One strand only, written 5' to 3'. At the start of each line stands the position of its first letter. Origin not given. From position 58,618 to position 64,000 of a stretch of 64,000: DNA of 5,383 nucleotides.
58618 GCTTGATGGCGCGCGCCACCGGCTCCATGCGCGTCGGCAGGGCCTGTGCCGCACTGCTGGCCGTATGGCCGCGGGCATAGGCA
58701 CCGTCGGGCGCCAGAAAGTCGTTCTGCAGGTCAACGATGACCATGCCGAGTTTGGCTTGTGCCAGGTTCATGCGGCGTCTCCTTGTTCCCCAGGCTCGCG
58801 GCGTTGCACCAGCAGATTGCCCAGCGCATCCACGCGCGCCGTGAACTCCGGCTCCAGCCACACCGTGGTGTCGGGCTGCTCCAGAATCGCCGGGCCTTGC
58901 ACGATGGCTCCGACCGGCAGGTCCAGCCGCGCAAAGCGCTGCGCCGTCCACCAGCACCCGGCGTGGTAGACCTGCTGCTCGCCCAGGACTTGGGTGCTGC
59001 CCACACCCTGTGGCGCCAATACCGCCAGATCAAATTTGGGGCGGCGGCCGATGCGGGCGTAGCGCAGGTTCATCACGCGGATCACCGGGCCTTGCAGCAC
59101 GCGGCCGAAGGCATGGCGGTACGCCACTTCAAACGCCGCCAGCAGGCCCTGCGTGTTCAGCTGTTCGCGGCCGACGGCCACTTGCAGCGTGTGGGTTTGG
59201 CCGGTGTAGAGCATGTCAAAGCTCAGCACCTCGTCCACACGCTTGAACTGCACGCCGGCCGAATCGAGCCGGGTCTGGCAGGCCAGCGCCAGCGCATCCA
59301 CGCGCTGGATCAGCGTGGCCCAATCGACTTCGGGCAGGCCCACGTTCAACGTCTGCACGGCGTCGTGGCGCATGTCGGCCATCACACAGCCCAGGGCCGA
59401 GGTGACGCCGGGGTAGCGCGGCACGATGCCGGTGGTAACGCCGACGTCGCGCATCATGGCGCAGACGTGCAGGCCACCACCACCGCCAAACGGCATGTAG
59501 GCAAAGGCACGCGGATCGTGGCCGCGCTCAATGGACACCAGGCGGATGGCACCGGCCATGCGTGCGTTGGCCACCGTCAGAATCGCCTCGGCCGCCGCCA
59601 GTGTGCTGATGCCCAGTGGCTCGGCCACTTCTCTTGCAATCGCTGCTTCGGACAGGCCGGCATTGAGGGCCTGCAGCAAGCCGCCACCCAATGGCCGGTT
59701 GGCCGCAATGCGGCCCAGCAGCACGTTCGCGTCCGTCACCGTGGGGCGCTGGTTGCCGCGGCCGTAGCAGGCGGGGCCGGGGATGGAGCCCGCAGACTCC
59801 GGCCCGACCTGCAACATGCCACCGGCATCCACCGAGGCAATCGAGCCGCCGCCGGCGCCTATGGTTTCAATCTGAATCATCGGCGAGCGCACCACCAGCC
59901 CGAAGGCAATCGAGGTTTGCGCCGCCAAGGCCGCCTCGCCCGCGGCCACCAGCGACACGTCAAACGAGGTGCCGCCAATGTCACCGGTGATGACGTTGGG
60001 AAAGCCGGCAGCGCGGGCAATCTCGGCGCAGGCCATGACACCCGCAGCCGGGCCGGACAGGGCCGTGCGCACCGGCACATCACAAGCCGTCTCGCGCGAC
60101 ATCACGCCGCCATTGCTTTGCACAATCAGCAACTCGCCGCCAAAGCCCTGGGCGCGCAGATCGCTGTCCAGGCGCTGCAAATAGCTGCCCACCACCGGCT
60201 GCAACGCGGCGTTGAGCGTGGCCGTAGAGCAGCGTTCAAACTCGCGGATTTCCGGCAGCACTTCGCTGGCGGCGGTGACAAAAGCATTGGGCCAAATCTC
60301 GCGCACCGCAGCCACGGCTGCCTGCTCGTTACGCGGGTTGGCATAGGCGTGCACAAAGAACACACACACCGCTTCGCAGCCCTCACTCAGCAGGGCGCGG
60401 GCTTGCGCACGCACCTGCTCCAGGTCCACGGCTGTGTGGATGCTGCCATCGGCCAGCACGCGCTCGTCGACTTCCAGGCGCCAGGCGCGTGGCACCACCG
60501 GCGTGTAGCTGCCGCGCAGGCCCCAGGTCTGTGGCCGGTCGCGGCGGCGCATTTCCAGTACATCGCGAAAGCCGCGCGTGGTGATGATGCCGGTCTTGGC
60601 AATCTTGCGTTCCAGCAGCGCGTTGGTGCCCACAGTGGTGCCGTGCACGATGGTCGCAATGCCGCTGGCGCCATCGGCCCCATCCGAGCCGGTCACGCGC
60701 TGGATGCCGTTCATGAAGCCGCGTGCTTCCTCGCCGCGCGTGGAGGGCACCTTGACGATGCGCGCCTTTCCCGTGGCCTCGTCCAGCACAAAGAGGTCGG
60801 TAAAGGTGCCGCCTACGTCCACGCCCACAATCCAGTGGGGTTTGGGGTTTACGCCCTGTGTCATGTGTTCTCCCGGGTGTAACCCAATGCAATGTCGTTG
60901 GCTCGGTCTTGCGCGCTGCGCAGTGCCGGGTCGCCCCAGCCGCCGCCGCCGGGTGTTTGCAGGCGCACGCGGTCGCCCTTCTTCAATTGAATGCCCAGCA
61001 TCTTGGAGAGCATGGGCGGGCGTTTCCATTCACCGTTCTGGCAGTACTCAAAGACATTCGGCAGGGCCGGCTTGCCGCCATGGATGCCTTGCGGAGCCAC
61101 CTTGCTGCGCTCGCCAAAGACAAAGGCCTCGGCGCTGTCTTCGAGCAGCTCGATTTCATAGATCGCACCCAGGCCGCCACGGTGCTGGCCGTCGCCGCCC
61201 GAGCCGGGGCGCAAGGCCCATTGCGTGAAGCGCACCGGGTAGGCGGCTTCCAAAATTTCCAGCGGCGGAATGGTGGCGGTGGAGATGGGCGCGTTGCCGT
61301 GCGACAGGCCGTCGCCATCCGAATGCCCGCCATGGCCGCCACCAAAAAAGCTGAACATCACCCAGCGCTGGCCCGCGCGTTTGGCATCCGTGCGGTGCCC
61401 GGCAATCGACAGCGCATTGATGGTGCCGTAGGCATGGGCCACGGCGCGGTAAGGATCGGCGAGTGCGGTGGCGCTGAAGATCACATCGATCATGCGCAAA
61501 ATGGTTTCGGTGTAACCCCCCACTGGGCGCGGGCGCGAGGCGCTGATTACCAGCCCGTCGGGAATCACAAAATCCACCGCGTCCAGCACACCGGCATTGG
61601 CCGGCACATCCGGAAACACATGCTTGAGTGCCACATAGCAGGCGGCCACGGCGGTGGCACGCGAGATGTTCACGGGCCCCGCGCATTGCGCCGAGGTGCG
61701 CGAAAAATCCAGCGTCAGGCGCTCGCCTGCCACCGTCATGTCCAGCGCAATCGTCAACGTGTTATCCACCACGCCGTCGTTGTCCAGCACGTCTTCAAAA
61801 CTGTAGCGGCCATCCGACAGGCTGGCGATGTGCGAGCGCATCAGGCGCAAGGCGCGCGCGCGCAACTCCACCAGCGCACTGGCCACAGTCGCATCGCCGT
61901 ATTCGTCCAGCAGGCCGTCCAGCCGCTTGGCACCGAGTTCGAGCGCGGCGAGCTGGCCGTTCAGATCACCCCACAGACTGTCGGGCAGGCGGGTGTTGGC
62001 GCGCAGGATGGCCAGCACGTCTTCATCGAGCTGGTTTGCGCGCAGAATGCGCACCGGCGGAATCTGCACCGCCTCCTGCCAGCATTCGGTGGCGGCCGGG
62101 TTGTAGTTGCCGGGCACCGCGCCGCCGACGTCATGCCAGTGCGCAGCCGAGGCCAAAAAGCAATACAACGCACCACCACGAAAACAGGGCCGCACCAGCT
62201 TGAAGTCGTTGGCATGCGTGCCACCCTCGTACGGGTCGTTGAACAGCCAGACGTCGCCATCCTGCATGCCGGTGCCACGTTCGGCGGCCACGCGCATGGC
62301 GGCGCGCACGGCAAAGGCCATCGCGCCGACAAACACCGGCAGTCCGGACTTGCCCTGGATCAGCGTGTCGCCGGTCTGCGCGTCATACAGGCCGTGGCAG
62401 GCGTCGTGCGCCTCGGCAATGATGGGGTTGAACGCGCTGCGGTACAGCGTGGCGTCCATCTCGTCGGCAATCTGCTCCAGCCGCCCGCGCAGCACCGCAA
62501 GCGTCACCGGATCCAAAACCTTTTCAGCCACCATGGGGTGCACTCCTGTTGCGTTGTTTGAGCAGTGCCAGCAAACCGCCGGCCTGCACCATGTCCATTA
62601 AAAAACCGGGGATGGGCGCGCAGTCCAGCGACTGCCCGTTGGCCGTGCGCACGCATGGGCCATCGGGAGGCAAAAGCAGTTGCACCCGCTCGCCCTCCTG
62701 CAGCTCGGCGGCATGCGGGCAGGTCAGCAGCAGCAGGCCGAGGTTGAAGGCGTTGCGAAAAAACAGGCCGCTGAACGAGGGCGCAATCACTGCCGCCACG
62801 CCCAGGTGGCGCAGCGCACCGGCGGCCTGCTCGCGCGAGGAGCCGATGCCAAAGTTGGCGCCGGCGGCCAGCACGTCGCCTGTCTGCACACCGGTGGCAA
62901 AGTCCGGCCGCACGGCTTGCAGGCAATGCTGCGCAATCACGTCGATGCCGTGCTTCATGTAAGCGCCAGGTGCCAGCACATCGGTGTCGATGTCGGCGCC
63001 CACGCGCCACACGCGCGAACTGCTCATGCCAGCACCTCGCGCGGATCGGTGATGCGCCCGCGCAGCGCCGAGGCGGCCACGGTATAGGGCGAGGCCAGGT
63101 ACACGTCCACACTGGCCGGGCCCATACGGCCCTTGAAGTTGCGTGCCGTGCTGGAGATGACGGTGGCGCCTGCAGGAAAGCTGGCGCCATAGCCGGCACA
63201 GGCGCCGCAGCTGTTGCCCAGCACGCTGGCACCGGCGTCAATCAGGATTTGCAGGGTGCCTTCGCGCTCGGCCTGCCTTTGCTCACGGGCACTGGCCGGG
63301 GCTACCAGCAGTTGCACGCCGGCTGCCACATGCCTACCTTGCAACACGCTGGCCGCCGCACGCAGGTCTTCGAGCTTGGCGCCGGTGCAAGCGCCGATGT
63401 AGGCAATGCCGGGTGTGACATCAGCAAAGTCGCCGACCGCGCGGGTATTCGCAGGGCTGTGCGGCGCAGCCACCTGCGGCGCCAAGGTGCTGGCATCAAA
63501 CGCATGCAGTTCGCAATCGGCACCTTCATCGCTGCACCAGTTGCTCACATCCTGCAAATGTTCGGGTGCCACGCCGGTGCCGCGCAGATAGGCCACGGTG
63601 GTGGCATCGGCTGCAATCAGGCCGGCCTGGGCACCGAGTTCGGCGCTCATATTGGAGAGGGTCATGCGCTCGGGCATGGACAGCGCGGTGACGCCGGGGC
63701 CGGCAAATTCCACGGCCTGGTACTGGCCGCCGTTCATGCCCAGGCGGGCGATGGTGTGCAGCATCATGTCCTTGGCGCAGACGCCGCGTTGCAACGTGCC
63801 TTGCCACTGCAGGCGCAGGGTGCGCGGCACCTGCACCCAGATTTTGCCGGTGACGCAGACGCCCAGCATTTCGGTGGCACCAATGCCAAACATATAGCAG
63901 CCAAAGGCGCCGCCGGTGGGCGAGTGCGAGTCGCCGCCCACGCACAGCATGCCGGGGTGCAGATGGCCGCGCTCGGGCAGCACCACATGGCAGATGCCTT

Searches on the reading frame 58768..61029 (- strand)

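Call 71: search_protein_families(library=pfam, proteins=[window:58768-61029:-], max_evalue=0.00001)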
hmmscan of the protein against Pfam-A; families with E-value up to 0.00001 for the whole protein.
window:58768-61029:- (753 aa): 3 families
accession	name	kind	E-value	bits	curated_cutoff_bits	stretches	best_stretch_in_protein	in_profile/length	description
PF01968.24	Hydantoinase_A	-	1.1e-82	278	22.9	1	266-556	1-290/291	Hydantoinase/oxoprolinase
PF05378.19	Hydant_A_N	-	2.3e-49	167.9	25.2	1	68-245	2-175/176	Hydantoinase/oxoprolinase N-terminal region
PF19278.4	Hydant_A_C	-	6.7e-10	39.1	21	1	578-735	19-184/193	Hydantoinase/oxoprolinase C-terminal domain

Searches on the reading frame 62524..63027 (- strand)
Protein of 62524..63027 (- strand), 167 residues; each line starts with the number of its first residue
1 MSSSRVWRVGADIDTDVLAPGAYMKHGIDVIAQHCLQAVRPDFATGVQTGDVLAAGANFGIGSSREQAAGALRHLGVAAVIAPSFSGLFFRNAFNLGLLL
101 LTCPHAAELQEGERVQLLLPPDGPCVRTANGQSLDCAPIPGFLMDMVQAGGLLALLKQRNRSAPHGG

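Call 74: search_protein_families(library=pfam, proteins=[window:62524-63027:-], max_evalue=0.001)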
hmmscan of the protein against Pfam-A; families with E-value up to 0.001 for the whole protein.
window:62524-63027:- (167 aa): 1 family
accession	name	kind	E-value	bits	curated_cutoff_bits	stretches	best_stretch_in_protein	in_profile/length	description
PF00694.25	Aconitase_C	-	4.8e-16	59.7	22.8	1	52-104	77-129/131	Aconitase C-terminal domain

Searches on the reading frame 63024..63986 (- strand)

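Call 71: search_protein_families(library=pfam, proteins=[window:63024-63986:-], max_evalue=0.00001)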
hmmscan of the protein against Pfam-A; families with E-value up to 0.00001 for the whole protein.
window:63024-63986:- (320 aa): 1 family
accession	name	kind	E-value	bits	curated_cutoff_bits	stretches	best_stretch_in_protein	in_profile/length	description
PF00330.25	Aconitase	-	1.7e-84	284.9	28.7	2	2-186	112-305/463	Aconitase family (aconitate hydratase)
